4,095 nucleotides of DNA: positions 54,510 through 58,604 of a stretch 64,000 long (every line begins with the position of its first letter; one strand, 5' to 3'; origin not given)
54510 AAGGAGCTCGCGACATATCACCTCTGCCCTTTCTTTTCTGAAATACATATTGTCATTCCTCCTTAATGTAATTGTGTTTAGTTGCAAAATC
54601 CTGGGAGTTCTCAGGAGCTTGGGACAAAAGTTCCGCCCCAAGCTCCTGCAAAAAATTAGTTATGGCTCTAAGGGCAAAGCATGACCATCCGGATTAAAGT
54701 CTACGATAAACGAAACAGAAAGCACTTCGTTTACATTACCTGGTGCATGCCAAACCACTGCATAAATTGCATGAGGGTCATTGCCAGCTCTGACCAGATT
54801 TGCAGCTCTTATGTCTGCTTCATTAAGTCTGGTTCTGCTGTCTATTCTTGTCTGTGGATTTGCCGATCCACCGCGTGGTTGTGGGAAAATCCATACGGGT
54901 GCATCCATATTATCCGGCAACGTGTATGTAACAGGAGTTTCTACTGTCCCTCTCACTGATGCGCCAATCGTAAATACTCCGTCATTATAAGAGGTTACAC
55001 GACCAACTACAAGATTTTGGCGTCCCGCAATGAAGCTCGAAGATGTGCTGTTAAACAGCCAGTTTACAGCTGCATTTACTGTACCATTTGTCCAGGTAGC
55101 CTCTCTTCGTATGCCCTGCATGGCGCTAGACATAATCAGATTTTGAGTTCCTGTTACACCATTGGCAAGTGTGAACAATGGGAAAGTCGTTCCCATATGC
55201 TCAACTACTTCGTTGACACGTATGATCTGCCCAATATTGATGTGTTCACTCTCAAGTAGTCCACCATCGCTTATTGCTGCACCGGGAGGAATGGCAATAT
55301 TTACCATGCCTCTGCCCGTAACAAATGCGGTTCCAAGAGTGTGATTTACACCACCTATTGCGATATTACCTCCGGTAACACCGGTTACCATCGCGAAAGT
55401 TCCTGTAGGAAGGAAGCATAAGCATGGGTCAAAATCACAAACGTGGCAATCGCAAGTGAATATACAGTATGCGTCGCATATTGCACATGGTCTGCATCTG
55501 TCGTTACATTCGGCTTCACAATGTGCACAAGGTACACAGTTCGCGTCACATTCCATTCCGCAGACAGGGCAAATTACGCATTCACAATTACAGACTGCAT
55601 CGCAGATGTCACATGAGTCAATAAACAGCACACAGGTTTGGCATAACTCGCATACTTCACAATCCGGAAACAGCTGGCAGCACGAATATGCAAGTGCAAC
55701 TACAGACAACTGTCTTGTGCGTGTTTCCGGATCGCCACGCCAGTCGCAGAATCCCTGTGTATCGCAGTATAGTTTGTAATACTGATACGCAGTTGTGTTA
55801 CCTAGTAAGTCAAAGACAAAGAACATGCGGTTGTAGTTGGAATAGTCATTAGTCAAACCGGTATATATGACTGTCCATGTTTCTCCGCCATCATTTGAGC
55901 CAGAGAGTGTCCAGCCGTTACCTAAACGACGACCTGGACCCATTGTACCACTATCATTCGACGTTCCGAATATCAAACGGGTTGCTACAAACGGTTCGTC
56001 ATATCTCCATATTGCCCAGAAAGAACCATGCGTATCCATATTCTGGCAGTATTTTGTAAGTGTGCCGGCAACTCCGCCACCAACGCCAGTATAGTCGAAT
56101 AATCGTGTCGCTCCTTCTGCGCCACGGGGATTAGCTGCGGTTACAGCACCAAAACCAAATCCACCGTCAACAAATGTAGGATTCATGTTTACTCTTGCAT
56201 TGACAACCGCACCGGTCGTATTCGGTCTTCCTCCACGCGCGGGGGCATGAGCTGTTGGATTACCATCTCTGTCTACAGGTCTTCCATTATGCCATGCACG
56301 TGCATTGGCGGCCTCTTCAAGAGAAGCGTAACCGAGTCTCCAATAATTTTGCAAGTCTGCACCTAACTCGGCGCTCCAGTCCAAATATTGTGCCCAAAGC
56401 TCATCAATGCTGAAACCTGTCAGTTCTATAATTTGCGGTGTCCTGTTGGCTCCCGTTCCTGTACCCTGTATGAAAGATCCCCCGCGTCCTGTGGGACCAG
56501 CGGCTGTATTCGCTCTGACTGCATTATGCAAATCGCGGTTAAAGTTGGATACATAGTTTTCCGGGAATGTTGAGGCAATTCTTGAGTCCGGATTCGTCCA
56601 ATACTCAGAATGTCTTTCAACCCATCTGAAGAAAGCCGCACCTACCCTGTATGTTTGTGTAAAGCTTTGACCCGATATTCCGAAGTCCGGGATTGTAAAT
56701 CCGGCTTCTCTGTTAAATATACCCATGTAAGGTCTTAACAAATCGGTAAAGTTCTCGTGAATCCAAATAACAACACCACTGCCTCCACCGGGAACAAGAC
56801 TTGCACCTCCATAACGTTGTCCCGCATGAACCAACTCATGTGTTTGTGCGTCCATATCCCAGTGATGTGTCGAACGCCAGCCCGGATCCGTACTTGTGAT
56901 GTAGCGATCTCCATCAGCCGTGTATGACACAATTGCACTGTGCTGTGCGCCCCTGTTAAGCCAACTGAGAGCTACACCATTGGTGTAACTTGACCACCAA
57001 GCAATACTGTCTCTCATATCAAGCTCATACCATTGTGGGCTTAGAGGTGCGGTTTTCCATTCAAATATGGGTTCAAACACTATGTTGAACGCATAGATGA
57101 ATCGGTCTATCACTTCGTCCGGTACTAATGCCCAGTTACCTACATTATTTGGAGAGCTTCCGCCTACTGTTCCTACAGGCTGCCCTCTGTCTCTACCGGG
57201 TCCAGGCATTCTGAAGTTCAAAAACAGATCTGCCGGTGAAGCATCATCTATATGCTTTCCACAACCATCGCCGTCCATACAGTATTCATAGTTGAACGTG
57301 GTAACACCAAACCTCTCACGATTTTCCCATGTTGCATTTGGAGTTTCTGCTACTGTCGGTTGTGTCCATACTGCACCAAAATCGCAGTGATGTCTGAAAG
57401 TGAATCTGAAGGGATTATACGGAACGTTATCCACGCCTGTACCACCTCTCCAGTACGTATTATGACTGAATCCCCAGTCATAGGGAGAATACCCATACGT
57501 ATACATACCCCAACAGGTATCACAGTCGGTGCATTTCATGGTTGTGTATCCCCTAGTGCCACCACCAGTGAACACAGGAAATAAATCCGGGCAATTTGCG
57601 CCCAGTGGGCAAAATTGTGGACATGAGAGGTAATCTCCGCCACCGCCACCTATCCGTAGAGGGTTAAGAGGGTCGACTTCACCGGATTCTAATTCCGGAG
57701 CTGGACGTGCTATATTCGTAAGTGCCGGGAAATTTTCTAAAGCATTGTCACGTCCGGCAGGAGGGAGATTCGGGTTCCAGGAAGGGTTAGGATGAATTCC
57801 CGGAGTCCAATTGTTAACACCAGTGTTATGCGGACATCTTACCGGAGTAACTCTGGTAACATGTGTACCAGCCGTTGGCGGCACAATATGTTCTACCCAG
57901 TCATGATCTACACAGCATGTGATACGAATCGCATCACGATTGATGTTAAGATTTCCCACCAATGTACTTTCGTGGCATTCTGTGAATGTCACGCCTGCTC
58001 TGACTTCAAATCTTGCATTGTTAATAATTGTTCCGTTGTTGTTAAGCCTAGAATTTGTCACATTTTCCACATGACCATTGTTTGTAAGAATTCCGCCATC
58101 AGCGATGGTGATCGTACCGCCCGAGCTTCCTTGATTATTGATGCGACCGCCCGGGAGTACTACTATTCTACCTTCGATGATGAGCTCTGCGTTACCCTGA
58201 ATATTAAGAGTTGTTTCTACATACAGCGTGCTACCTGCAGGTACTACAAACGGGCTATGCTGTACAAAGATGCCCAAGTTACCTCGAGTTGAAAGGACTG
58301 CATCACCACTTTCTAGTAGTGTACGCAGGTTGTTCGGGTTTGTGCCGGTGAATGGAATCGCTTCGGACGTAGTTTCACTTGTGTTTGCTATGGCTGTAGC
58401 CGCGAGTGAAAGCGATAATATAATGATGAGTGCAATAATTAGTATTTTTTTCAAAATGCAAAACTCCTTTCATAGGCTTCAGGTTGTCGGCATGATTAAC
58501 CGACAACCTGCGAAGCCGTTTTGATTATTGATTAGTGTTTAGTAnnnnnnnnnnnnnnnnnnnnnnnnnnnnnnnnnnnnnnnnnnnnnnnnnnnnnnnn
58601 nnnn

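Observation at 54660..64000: Tandem array of three giant secreted paralogs: BSP-like HExxH peptidase + discoidin-like domains + a shared module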

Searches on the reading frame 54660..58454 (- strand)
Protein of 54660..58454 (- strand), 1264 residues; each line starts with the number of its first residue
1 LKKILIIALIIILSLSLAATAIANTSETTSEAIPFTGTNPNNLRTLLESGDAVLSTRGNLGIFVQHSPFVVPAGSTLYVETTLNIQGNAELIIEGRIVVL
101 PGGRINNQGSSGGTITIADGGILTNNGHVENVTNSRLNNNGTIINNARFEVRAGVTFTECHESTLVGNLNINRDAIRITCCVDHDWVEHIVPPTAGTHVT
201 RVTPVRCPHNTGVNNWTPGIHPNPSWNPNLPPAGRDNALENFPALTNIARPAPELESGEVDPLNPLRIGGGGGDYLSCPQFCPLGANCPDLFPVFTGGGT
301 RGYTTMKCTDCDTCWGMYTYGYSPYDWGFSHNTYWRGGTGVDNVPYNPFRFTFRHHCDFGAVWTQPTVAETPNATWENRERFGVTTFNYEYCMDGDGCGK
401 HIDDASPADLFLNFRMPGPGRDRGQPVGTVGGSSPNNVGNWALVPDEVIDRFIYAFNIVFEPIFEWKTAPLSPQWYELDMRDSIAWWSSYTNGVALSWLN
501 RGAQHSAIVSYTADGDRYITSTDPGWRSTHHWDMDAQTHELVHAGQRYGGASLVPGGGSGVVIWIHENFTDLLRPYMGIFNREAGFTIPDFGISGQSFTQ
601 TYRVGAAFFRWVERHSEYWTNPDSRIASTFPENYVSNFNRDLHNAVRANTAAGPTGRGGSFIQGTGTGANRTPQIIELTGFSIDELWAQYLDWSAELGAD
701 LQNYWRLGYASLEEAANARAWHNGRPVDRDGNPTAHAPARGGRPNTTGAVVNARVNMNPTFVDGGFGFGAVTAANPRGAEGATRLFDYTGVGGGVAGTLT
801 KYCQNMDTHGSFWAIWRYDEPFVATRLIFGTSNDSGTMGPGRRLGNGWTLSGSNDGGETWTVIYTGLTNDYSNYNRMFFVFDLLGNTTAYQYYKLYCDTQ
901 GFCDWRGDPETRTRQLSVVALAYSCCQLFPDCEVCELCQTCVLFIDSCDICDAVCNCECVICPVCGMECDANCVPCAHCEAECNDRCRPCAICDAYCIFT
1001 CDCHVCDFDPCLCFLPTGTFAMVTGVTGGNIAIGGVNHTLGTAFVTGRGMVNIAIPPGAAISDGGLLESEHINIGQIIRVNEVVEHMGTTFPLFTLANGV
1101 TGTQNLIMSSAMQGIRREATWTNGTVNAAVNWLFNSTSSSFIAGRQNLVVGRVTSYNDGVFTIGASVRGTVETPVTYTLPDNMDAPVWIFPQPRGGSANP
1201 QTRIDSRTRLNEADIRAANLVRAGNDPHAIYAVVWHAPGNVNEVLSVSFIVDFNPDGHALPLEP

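Call 4: search_protein_families(library=pfam, proteins=[window:54660-58454:-], max_evalue=0.1)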
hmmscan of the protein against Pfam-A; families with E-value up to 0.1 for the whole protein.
window:54660-58454:- (1264 aa): 0 families

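Call 6: search_protein_families(library=ncbifam, proteins=[window:54660-58454:-], max_evalue=1)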
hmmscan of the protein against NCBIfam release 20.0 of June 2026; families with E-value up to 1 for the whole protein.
window:54660-58454:- (1264 aa): 2 families
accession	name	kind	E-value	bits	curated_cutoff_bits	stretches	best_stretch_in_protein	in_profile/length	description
NF053838.1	hit_Bd0108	equivalog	0.0027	18.2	40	1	1-45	1-41/94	predatory lifecycle switch protein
NF040942.2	hypo_ExtJ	equivalog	0.51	10.8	52.5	1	1-25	1-25/77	selenite/tellurite reduction operon protein ExtJ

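Call 8: search_solved_structures(query=window:54660-58454:-, max_evalue=10, show_alignments=2)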
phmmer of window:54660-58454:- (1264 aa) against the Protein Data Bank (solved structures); distinct sequences matched with E-value up to 10: 1.
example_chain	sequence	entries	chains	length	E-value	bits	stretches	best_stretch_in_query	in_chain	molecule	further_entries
1rfh_A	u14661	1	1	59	9.6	6.4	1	962-991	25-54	Ras association (RalGDS/AF-6) domain family 5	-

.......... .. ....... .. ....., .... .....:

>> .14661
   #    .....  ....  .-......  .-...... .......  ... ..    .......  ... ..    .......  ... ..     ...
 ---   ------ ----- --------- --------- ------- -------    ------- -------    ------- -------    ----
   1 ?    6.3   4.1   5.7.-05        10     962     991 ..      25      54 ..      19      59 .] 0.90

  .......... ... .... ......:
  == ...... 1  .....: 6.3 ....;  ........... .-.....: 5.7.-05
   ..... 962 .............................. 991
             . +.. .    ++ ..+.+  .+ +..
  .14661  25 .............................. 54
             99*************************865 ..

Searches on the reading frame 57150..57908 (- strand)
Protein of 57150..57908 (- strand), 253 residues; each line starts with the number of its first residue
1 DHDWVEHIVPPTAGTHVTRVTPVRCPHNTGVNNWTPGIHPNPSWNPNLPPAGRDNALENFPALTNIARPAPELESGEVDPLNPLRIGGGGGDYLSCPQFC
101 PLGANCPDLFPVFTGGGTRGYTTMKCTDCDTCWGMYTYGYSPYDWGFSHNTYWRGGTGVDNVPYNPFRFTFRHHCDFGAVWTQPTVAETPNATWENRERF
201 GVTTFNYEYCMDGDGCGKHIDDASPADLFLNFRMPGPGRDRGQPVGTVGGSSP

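Call 56: search_protein_families(library=pfam, proteins=[window:57150-57908:-], max_evalue=1)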
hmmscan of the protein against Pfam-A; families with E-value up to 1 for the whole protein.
window:57150-57908:- (253 aa): 0 families
